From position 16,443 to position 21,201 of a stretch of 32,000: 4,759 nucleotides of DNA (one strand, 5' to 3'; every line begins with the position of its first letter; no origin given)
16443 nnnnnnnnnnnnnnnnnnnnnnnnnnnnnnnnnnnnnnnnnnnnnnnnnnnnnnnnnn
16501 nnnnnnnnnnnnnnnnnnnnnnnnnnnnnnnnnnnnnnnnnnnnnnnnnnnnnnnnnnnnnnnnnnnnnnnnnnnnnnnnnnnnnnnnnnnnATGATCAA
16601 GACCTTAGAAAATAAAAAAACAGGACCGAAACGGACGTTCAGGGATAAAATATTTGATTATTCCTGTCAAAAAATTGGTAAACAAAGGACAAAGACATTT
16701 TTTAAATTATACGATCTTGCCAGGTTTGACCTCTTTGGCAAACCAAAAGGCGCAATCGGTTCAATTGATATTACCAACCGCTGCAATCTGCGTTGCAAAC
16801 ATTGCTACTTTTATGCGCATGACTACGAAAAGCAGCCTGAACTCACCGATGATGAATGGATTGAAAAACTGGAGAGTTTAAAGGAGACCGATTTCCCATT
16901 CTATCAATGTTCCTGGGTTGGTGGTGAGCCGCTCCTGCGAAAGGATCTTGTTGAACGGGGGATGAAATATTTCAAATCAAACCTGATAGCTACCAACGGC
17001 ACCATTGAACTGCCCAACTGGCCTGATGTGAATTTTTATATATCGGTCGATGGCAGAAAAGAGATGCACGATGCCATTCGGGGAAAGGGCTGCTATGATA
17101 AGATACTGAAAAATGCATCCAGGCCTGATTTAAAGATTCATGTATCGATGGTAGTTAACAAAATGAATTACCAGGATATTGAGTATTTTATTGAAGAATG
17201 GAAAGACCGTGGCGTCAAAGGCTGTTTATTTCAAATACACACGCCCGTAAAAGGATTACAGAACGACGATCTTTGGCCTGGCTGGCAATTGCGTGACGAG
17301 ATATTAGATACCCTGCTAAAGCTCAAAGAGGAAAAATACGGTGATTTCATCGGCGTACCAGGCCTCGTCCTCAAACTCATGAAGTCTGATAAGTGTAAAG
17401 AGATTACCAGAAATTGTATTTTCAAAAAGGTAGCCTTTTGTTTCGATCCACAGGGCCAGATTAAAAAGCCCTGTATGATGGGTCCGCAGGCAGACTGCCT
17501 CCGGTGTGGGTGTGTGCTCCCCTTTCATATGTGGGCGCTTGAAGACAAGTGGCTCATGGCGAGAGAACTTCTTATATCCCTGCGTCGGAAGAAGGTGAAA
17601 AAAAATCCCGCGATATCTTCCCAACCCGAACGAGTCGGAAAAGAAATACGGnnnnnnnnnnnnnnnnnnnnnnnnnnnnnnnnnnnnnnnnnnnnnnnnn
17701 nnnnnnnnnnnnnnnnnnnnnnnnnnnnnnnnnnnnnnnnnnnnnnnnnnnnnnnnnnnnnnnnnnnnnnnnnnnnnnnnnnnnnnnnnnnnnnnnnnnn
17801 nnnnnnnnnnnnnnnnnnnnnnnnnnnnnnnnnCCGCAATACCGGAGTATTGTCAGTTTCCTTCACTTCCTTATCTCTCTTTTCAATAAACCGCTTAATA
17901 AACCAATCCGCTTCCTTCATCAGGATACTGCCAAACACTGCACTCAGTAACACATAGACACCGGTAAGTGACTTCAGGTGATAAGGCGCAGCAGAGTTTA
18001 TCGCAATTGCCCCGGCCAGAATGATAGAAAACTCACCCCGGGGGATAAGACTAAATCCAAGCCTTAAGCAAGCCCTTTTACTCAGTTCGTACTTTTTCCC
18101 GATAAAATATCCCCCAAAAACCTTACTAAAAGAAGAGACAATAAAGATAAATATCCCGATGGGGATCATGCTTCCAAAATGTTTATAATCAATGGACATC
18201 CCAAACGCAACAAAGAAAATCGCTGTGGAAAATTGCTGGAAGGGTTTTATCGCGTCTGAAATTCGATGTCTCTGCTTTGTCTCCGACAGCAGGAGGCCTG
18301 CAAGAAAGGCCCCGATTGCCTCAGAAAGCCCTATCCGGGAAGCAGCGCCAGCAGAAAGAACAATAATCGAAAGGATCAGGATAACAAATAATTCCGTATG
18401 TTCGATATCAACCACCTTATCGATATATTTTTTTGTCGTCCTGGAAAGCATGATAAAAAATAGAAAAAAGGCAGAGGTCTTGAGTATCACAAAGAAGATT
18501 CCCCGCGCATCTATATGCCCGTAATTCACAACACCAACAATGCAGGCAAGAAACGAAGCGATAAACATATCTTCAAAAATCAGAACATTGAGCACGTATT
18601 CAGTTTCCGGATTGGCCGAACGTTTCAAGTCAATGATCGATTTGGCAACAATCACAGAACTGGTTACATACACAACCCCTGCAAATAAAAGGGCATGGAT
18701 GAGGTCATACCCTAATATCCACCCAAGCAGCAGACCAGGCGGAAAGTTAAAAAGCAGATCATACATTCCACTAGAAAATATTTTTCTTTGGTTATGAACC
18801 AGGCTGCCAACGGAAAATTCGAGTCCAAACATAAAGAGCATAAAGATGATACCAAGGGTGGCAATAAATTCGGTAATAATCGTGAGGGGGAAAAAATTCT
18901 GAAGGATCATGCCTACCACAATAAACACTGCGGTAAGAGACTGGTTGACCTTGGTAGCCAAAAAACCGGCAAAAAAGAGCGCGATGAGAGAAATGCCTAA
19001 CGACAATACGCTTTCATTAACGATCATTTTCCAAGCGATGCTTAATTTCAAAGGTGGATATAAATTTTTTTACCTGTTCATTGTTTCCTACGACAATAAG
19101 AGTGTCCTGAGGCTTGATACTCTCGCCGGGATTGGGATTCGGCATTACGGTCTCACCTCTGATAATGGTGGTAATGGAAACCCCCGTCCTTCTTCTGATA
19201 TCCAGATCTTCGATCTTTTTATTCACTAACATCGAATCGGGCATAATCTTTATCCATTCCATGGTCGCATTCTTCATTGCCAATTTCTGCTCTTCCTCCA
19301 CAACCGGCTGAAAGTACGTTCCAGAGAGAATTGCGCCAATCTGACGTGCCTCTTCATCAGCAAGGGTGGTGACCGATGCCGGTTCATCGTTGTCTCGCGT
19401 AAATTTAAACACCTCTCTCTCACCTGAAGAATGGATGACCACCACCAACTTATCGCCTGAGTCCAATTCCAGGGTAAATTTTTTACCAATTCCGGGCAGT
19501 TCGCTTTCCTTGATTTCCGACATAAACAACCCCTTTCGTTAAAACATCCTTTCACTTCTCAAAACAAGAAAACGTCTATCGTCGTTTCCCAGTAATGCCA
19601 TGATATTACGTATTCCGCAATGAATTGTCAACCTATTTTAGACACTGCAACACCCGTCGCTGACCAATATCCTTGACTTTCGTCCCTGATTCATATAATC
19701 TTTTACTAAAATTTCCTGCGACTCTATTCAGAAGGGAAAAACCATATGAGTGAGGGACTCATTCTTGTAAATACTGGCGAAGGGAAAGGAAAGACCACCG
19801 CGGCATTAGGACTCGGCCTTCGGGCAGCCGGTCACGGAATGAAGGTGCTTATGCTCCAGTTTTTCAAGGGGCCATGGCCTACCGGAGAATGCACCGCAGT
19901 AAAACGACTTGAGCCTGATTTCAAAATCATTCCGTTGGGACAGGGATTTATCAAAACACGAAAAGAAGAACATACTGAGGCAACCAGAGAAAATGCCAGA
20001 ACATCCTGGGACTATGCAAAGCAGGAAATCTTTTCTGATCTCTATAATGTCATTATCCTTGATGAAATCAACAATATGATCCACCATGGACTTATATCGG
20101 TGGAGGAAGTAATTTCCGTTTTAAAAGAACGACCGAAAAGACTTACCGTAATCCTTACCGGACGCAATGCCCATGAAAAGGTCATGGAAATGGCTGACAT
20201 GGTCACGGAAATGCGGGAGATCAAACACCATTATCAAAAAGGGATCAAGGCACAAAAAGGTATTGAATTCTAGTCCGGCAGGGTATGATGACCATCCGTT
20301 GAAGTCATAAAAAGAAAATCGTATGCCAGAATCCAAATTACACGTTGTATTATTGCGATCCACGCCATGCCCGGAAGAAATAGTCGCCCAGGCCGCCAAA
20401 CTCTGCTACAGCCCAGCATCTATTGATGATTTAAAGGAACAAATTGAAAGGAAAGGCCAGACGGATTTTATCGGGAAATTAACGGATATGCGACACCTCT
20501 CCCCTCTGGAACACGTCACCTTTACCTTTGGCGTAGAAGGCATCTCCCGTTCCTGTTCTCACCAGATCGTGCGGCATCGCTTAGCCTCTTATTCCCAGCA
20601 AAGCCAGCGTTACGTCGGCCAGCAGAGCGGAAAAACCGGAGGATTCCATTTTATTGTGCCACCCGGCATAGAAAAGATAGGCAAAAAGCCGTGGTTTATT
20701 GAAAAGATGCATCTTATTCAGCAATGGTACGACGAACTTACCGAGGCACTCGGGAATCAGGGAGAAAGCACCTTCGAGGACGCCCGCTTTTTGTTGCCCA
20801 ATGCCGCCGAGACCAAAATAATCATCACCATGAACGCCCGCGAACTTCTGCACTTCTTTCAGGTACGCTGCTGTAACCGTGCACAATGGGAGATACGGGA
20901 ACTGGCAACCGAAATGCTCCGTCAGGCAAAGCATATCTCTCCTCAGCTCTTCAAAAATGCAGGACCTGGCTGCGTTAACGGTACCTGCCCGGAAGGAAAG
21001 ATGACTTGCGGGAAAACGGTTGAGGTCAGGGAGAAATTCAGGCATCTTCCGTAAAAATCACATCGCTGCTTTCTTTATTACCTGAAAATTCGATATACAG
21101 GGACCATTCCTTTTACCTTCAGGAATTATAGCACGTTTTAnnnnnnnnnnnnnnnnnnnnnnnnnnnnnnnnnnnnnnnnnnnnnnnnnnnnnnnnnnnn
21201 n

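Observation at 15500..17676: Autonomous three-gene cassette: small soluble protein, Sec-exported unknown, radical SAM enzyme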

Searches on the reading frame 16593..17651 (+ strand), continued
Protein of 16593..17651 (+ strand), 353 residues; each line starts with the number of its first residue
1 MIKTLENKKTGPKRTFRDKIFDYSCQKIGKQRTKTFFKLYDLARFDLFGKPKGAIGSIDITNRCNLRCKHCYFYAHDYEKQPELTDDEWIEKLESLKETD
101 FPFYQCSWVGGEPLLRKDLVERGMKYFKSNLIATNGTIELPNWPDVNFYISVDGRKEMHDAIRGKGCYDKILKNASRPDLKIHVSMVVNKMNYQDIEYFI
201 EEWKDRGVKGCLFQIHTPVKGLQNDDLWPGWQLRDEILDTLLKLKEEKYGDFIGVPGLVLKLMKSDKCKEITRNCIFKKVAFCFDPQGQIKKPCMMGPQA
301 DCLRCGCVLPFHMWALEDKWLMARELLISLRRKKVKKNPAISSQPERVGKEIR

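Call 77: search_protein_families(library=pfam, proteins=[L125:4290-4880:+, L104:3947-4753:+, L109:3201-3839:+, L109:2478-3086:+, L168:684-1289:+, L022:2968-3690:+, L022:4655-5986:-, L025:4947-5867:+, L025:7292-8569:-, L012:5192-5860:-], max_evalue=0.01)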
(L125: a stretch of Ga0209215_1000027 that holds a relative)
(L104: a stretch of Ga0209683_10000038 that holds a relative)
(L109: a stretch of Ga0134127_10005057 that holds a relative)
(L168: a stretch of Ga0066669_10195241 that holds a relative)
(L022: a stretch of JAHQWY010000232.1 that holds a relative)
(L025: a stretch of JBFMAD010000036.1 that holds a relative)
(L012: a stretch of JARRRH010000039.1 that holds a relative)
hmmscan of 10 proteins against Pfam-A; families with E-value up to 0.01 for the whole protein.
L125:4290-4880:+ (197 aa): 0 families

L104:3947-4753:+ (269 aa): 0 families

L109:3201-3839:+ (213 aa): 0 families

L109:2478-3086:+ (203 aa): 1 family
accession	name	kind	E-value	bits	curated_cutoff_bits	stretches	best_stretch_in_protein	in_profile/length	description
PF11008.14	DUF2846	-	1.2e-09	38.5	34.3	1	82-156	5-83/92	Protein of unknown function (DUF2846)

L168:684-1289:+ (202 aa): 2 families
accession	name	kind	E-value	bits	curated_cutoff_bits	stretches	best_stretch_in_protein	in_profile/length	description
PF13783.11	DUF4177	-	2.7e-08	34.3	25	0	38-85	2-64/65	Domain of unknown function (DUF4177)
PF11193.13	DUF2812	-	0.0086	16.8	27.8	0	49-126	4-70/110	Protein of unknown function (DUF2812)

L022:2968-3690:+ (241 aa): 4 families
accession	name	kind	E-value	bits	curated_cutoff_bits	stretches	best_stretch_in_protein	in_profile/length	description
PF13561.12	adh_short_C2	-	3.4e-51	174.6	27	1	15-236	6-234/236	Enoyl-(Acyl carrier protein) reductase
PF00106.31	adh_short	-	3.9e-37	128.1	26.6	1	6-193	1-191/195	short chain dehydrogenase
PF08659.16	KR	-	2.6e-07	31.2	22.6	1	8-98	3-96/180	KR domain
PF23441.1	SDR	-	4.2e-07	30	27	1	161-239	172-257/258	SDR-like rossmann domain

L022:4655-5986:- (444 aa): 3 families
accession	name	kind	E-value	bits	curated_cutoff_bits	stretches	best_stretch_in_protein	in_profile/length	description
PF14863.12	Alkyl_sulf_dimr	-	2.3e-28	99.7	26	1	287-420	3-136/139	Alkyl sulfatase dimerisation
PF00753.33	Lactamase_B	-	4.1e-17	63.2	22.7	1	47-248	3-196/196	Metallo-beta-lactamase superfamily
PF12706.13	Lactamase_B_2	-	2.8e-06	27.5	27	1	62-131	3-72/200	Beta-lactamase superfamily domain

L025:4947-5867:+ (307 aa): 2 families
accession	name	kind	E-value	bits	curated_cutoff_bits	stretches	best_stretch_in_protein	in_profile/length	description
PF01882.25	DUF58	-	1.4e-42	145.8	23.4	1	52-269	1-214/216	Protein of unknown function DUF58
PF13519.12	VWA_2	-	9.6e-08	33.1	27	1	92-198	4-105/107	von Willebrand factor type A domain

L025:7292-8569:- (426 aa): 0 families

L012:5192-5860:- (223 aa): 0 families

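Call 79: search_protein_families(library=padloc, proteins=[window:16593-17651:+], max_evalue=0.01)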
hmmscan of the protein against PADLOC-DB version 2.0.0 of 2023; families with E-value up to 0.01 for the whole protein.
window:16593-17651:+ (353 aa): 3 families
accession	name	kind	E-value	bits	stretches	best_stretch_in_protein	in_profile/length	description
PDLC02903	pVip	-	1.6e-13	48.7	1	59-216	5-172/257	Viperins not associated with kinases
PDLC02904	pVip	-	1.3e-08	32.7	1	60-205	9-167/262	Viperins associated with kinases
PDLC02905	pVip-kinase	-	7.2e-06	23.5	1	60-229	188-375/474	Viperin-kinase fusion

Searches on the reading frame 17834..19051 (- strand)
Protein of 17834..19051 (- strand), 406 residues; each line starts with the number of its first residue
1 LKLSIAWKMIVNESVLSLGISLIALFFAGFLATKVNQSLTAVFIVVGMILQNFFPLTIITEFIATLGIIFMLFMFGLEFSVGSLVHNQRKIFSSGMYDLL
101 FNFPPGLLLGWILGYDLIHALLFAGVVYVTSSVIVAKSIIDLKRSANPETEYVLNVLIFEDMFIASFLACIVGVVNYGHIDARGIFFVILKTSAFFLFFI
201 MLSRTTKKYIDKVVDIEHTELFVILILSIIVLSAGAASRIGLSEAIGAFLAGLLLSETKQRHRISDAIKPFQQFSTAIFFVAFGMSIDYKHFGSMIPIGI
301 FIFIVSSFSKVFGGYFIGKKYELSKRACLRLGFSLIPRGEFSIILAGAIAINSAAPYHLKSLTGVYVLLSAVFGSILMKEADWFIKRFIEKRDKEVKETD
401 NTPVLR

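Call 28: search_protein_families(library=pfam, proteins=[window:17834-19051:-], max_evalue=0.001)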
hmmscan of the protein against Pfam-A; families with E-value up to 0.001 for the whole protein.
window:17834-19051:- (406 aa): 1 family
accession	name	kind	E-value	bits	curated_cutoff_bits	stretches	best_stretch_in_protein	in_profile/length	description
PF00999.27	Na_H_Exchanger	-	1.1e-51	176.4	26.2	1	23-376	2-372/375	Sodium/hydrogen exchanger, transmembrane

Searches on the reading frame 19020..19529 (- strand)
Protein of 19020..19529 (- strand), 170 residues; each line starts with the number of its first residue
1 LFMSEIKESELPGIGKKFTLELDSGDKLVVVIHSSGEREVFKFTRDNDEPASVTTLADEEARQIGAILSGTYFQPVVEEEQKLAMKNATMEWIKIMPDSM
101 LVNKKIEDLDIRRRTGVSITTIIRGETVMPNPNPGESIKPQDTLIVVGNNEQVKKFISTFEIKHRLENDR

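Call 28: search_protein_families(library=pfam, proteins=[window:19020-19529:-], max_evalue=0.001)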
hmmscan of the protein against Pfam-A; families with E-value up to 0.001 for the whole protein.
window:19020-19529:- (170 aa): 1 family
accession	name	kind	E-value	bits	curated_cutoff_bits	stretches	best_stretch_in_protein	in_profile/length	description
PF02080.26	TrkA_C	-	4.3e-19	68.6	27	1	91-160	2-70/71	TrkA-C domain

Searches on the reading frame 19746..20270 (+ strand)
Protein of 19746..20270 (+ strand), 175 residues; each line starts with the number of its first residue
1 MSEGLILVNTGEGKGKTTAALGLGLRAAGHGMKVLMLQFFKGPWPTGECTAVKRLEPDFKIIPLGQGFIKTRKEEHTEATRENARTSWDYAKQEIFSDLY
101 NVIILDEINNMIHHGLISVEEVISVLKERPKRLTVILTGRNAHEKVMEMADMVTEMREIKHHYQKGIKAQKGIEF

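Call 28: search_protein_families(library=pfam, proteins=[window:19746-20270:+], max_evalue=0.001)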
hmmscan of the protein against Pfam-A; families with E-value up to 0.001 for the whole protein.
window:19746-20270:+ (175 aa): 1 family
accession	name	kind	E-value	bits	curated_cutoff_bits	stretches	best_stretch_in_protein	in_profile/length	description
PF02572.21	CobA_CobO_BtuR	-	1.5e-64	217.8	25.7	1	3-175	2-172/172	ATP:corrinoid adenosyltransferase BtuR/CobO/CobP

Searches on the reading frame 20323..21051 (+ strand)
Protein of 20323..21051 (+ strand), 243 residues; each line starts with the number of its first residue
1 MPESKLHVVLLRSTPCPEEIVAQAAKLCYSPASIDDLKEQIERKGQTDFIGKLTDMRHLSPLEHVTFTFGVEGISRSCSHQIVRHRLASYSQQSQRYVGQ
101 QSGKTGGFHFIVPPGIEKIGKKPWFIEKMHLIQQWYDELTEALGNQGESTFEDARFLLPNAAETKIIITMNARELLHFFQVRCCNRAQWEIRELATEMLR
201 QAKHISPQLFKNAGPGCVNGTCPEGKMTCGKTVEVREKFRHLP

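Call 28: search_protein_families(library=pfam, proteins=[window:20323-21051:+], max_evalue=0.001)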
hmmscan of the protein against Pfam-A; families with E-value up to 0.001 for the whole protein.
window:20323-21051:+ (243 aa): 1 family
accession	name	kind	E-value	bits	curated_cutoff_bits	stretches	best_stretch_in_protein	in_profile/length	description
PF02511.20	Thy1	-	1.4e-67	227.7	24.8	1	10-208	2-191/191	Thymidylate synthase complementing protein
